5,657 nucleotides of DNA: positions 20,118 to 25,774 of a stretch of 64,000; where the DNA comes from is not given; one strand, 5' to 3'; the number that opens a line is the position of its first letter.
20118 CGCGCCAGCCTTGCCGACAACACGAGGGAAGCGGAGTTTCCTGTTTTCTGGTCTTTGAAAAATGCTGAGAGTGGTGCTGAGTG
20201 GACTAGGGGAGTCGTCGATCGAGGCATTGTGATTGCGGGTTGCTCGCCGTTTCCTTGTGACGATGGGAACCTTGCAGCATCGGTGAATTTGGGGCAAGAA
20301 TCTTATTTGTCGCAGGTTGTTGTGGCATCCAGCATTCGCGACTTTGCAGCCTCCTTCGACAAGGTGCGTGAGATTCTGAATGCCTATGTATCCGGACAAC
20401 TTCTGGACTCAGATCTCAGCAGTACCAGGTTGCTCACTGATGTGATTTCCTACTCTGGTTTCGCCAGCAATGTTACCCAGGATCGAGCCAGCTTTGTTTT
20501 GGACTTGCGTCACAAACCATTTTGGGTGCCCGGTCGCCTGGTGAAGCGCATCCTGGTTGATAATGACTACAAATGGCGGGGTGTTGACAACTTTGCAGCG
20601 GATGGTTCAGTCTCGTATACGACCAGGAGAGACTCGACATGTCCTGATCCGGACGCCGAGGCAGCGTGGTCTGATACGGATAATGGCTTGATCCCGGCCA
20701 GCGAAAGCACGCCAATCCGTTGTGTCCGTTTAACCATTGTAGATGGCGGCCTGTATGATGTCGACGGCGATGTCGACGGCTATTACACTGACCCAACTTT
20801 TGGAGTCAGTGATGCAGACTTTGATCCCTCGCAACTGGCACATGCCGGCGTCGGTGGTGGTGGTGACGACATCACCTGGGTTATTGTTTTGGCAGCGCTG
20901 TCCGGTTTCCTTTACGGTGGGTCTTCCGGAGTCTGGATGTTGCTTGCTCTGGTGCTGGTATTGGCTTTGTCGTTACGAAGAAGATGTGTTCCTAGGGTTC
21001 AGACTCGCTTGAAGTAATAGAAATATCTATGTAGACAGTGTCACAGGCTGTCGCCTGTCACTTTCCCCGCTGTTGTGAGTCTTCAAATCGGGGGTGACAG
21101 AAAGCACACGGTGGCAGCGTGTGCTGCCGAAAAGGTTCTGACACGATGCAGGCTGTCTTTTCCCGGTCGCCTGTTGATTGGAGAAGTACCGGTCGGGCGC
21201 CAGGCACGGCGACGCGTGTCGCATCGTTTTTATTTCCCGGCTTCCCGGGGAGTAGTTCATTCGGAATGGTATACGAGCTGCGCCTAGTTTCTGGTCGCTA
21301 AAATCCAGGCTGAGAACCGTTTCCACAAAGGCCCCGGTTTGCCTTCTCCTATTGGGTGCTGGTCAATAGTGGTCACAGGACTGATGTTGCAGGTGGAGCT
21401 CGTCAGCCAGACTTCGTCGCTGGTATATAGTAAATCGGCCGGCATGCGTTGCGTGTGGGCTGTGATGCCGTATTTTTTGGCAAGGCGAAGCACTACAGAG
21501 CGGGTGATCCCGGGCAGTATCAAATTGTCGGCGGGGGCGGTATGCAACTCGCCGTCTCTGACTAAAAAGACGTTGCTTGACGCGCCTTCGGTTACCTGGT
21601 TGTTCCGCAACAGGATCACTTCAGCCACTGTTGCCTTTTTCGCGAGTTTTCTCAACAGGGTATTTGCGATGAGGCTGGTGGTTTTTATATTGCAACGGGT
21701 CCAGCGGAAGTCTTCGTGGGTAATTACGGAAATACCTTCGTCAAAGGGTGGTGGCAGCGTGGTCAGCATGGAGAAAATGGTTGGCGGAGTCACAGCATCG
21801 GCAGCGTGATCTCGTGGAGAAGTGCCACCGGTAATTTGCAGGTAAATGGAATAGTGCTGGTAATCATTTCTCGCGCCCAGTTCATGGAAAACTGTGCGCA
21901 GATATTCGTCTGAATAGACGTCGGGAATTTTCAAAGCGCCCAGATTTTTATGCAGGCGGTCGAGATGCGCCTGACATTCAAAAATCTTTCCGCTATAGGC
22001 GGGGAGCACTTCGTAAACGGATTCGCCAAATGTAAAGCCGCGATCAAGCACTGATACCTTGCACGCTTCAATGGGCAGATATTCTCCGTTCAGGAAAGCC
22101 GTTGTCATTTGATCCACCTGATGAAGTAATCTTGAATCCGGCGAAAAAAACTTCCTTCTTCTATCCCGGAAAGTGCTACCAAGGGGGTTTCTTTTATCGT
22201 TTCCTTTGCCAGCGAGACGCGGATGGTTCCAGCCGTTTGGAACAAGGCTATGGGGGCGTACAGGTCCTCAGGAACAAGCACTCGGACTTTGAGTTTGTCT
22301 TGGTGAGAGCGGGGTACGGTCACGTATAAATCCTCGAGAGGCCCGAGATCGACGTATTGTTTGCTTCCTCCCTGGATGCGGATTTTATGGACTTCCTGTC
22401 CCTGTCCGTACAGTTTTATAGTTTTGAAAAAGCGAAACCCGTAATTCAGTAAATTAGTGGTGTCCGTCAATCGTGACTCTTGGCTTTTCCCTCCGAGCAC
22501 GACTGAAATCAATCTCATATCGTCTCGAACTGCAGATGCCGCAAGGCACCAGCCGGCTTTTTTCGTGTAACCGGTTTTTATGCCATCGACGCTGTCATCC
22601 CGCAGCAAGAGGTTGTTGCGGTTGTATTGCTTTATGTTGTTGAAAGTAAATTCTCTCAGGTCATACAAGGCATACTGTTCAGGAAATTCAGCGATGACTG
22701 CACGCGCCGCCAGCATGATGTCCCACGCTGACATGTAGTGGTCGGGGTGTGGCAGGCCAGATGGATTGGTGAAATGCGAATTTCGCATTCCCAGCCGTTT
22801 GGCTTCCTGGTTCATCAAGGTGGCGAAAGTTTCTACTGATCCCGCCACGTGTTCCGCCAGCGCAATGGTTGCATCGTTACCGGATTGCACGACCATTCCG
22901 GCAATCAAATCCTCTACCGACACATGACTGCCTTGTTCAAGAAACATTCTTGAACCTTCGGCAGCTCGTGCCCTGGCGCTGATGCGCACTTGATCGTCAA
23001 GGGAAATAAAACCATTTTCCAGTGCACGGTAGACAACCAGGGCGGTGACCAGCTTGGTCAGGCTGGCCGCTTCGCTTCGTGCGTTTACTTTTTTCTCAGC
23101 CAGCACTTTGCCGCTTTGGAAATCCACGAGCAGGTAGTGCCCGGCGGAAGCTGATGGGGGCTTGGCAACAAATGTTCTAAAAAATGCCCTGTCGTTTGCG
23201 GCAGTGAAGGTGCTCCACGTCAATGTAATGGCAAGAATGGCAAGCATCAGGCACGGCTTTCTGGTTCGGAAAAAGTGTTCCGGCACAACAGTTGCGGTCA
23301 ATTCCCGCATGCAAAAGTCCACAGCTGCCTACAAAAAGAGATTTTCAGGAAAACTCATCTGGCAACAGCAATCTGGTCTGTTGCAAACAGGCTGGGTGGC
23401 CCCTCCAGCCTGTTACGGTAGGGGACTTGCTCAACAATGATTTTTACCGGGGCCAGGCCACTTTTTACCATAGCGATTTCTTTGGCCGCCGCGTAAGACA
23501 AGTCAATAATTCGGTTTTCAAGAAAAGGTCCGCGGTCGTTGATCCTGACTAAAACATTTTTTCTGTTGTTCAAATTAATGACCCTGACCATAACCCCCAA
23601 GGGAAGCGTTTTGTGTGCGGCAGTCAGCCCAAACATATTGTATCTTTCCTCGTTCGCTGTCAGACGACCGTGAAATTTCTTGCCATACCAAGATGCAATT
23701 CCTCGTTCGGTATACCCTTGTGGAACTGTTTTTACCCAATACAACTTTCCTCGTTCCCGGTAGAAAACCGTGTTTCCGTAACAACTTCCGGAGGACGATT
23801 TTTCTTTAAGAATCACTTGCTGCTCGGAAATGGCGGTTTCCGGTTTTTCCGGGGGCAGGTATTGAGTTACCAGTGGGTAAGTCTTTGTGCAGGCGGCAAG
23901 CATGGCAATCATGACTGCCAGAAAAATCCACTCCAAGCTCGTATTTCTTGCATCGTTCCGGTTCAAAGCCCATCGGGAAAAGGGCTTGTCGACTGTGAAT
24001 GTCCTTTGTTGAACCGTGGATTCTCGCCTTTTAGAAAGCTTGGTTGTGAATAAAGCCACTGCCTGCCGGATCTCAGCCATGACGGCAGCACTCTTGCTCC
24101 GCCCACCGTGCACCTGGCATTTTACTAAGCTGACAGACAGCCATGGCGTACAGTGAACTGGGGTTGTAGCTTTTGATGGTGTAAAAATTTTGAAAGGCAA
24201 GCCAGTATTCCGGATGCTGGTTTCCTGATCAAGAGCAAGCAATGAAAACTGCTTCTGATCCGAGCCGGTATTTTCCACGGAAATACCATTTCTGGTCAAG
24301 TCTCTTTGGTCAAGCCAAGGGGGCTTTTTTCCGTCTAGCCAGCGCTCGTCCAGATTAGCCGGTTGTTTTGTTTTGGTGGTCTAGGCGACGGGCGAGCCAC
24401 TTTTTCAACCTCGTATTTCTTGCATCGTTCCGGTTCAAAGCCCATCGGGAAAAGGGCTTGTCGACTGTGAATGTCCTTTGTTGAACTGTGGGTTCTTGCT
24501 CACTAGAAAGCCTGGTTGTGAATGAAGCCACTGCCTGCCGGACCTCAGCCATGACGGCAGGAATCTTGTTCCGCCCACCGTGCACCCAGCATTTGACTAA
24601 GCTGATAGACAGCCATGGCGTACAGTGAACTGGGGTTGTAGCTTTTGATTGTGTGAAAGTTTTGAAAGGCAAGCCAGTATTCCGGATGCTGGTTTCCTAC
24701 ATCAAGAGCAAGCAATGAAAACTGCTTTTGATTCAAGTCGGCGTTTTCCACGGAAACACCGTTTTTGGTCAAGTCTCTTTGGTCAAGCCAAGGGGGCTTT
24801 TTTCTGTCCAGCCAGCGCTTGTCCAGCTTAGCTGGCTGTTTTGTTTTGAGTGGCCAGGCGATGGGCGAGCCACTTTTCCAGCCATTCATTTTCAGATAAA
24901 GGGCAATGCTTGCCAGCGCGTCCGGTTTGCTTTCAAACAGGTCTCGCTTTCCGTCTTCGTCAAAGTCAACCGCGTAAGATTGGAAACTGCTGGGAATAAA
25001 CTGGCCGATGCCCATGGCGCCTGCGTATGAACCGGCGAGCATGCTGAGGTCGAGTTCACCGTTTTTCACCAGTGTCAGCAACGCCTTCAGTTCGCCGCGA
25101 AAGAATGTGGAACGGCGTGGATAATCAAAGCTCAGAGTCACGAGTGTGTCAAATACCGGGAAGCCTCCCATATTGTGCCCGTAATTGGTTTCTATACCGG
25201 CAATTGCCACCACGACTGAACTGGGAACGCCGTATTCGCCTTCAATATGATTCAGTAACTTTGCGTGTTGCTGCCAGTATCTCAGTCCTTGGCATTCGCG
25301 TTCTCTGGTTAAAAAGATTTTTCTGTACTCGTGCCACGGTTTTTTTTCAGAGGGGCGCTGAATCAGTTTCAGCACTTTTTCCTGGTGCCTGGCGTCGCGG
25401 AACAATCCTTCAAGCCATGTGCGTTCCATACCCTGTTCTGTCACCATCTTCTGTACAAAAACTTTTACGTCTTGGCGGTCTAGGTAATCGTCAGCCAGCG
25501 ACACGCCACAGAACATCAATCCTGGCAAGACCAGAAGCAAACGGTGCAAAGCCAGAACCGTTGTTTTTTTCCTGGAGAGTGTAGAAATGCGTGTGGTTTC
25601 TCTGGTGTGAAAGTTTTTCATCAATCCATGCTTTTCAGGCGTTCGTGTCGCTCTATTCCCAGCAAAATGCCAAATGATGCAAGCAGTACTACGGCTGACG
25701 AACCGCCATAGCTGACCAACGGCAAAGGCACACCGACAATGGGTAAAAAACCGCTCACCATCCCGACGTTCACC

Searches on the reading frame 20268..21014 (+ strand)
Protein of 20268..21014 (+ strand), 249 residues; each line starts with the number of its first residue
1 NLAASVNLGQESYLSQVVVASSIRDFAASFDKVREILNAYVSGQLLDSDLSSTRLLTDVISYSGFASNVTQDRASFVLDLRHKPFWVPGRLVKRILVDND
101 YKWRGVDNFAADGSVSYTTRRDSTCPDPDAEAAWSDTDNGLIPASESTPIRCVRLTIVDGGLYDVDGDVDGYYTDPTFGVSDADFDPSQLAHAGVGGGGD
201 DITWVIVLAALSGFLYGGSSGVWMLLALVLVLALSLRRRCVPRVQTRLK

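Call 5: search_protein_families(library=ncbifam, proteins=[window:20268-21014:+], max_evalue=10)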
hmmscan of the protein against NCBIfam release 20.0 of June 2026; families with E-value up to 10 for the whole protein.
window:20268-21014:+ (249 aa): 1 family
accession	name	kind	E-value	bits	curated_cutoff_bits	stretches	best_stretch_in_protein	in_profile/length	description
NF041766.1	choice_anch_U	domain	0.00099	19.9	32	1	133-177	49-88/92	choice-of-anchor U domain-containing protein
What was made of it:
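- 20397..20846 (+): Giant 2 terminal module (aa 2140-2289), ending in ...SQLAHA. Weak choice_anch_U hit over its last ~45 residues (call 5).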

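Call 14: find_homologous_proteins(query=window:20268-21014:+, max_evalue=0.001)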
Query window:20268-21014:+ (249 aa): 1 proteins with E <= 0.001 among 3123 candidates.
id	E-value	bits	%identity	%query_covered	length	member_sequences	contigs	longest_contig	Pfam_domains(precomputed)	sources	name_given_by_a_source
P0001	1.5e-42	164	70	45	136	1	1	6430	-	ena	-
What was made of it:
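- Tried and rejected: Word-index protein search with giant 2's last 249 aa found only one fragment, P0001 (call 14).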

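Call 16: find_encoding_contigs(protein=P0001, flank=10000)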
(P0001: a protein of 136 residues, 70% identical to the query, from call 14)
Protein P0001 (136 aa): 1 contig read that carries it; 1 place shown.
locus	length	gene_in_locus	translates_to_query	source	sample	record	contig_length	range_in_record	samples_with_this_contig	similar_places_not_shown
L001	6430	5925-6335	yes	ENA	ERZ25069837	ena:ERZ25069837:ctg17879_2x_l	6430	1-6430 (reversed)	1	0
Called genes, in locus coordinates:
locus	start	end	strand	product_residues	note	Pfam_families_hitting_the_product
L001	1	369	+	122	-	?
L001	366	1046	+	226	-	PF00483:NTP_transferase, PF12804:NTP_transf_3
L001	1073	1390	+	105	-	-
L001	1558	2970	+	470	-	-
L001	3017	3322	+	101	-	-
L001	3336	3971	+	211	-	-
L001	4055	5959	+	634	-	-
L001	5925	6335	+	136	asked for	-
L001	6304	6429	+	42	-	?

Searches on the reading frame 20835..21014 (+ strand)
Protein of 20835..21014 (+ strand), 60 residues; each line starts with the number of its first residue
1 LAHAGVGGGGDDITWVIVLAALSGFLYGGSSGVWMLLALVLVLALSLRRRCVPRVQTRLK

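Call 13: search_protein_families(library=ncbifam, proteins=[window:20835-21014:+], max_evalue=10)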
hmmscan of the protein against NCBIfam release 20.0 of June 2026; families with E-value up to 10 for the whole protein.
seq(60 aa): 1 family
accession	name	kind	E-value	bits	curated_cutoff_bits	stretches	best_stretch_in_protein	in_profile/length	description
TIGR03901.2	MYXO-CTERM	domain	0.097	13.1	20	1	28-50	12-32/34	MYXO-CTERM sorting domain-containing protein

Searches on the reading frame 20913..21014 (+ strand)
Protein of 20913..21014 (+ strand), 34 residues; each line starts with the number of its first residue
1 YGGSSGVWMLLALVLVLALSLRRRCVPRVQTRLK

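Call 13: search_protein_families(library=ncbifam, proteins=[window:20913-21014:+], max_evalue=10)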
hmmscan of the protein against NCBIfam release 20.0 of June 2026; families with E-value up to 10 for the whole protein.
seq(34 aa): 4 families
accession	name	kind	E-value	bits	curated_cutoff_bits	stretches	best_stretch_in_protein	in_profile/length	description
TIGR03901.2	MYXO-CTERM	domain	0.019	15.3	20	1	2-24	12-32/34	MYXO-CTERM sorting domain-containing protein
NF051874.1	PVV_CTERM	equivalog_domain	0.028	14.2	27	1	5-25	13-33/38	PVV-CTERM domain-containing choice-of-anchor G protein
TIGR03382.1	GC_trans_RRR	domain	0.15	12.8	15.85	1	3-24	7-27/27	MYXO-CTERM sorting domain-containing protein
TIGR03501.1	GlyGly_CTERM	domain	2.2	9.2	15.5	0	2-17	2-17/22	GlyGly-CTERM sorting domain-containing protein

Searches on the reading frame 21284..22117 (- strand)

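Call 12: search_protein_families(library=ncbifam, proteins=[window:21284-22117:-], max_evalue=0.01)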
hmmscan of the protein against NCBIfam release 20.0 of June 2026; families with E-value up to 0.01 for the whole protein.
window:21284-22117:- (277 aa): 20 families
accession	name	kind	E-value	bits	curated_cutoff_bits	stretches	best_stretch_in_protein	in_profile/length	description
TIGR01121.1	D_amino_aminoT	equivalog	3.5e-70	236.3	277.45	1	7-268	2-267/276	D-amino-acid transaminase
NF005209.0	PRK06680.1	subfamily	5.2e-70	235.6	320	1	5-269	3-274/286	D-amino-acid transaminase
NF006185.0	PRK08320.1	subfamily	8.4e-47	159.7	363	1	5-268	3-275/292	branched-chain amino acid aminotransferase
NF009066.0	PRK12400.1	equivalog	9e-45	153.3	538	1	21-267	23-273/290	D-amino-acid transaminase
TIGR01122.1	ilvE_I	equivalog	1.3e-41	142.7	245.55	1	8-268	1-276/298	branched-chain-amino-acid transaminase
NF005146.0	PRK06606.1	equivalog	2.9e-39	134.8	279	1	2-268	4-284/307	branched-chain amino acid transaminase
NF005800.0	PRK07650.1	equivalog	6.5e-35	120.8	308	1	8-256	4-257/290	aminodeoxychorismate lyase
NF009126.0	PRK12479.1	equivalog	1.7e-33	116.1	518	1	7-268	6-276/299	branched-chain-amino-acid transaminase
NF005726.0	PRK07544.1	equivalog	4.8e-28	98.1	396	2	150-255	165-270/295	branched-chain amino acid aminotransferase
NF004761.0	PRK06092.1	equivalog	4.9e-23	81.7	260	1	19-254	10-250/268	aminodeoxychorismate lyase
TIGR03461.1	pabC_Proteo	equivalog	3e-22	79.1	176.85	1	18-254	7-248/262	aminodeoxychorismate lyase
NF005886.0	PRK07849.1-1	equivalog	1.9e-20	73.3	253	1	28-256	35-272/291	aminodeoxychorismate lyase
NF005888.0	PRK07849.1-3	equivalog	6.6e-20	71.2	273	1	23-256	31-274/298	aminodeoxychorismate lyase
NF009896.0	PRK13356.1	equivalog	6.3e-18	64.9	262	1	4-259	7-269/287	branched-chain amino acid aminotransferase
NF005887.0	PRK07849.1-2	equivalog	4.1e-12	46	278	1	126-257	134-271/291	aminodeoxychorismate lyase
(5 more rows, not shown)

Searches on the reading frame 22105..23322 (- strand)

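Call 12: search_protein_families(library=ncbifam, proteins=[window:22105-23322:-], max_evalue=0.01)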
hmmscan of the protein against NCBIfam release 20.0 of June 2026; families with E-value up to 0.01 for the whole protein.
window:22105-23322:- (405 aa): 8 families
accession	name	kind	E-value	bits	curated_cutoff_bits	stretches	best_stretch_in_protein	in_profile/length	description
NF008059.0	PRK10793.1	equivalog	6.5e-95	318.2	694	1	31-400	18-394/403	D-alanyl-D-alanine carboxypeptidase DacA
NF008489.0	PRK11397.1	equivalog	5.4e-89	298.6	610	1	26-401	7-386/389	serine-type D-Ala-D-Ala carboxypeptidase DacD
NF007445.0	PRK10001.1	equivalog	1.3e-86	290.9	765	1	50-401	29-388/400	serine-type D-Ala-D-Ala carboxypeptidase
NF038273.1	strep_PBP3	exception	4.6e-53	180.7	490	1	50-370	18-366/407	D-alanyl-D-alanine carboxypeptidase PBP3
NF038258.2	PBP4_Staph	exception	4.3e-34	117.9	500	1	68-345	48-344/366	penicillin-binding protein PBP4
NF008668.0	PRK11669.1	equivalog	2e-24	86.3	294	1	25-291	10-276/316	D-alanyl-D-alanine endopeptidase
NF000471.1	vanY_of_D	exception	1.2e-19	70.8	625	1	64-292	103-348/354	transpeptidase-like D-Ala-D-Ala carboxypeptidase VanY-D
NF033103.1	bla_class_A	equivalog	0.00021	20.5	200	1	66-165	18-117/257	class A beta-lactamase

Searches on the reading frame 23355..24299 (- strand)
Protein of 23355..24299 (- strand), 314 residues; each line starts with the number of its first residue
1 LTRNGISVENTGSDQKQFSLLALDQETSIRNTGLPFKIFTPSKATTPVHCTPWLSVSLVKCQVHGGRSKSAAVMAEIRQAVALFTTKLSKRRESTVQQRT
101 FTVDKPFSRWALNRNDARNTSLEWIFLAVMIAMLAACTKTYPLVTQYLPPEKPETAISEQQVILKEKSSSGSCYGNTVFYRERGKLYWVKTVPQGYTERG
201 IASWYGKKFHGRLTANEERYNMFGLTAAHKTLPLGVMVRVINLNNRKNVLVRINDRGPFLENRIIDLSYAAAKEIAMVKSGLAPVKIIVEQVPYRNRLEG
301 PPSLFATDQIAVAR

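Call 12: search_protein_families(library=ncbifam, proteins=[window:23355-24299:-], max_evalue=0.01)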
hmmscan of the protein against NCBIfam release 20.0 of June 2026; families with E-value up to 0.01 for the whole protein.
window:23355-24299:- (314 aa): 4 families
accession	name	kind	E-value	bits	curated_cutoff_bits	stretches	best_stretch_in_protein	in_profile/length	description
TIGR00413.1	rlpA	subfamily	7.7e-44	150.1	82.15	1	200-292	1-93/208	septal ring lytic transglycosylase RlpA family protein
NF047735.1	MPL36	exception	4.2e-35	121.9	430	1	195-289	89-183/305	RlpA family plasminogen-binding lipoprotein MPL36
NF007953.1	PRK10672.1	equivalog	1.2e-31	110.5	201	1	123-292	4-170/362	endolytic peptidoglycan transglycosylase RlpA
NF041144.1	expansin_EXLX1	subfamily_domain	0.0083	15.4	100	0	235-286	41-91/194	expansin EXLX1 family cellulose-binding protein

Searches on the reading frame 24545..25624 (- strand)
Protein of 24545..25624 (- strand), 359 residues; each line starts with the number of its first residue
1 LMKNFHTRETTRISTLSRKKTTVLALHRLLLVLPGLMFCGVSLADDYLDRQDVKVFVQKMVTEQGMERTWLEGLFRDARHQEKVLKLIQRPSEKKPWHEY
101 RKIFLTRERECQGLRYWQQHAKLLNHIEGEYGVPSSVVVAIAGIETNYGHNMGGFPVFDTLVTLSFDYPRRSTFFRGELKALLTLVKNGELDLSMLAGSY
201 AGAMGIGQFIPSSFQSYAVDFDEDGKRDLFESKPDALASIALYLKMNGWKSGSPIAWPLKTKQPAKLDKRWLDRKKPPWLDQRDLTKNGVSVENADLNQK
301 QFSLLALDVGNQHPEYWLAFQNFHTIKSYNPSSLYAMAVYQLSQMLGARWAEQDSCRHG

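Call 12: search_protein_families(library=ncbifam, proteins=[window:24545-25624:-], max_evalue=0.01)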
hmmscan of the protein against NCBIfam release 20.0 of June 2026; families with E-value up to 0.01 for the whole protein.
window:24545-25624:- (359 aa): 3 families
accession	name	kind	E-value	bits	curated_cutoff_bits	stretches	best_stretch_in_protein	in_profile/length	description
TIGR02282.1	MltB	equivalog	3.7e-102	341.4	281.4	1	55-346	2-290/290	lytic murein transglycosylase B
NF008029.0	PRK10760.1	equivalog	1.1e-78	264.8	449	1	43-346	50-353/359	lytic murein transglycosylase B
TIGR02283.1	MltB_2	subfamily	9.6e-61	205.6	248.45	1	59-344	11-296/300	lytic murein transglycosylase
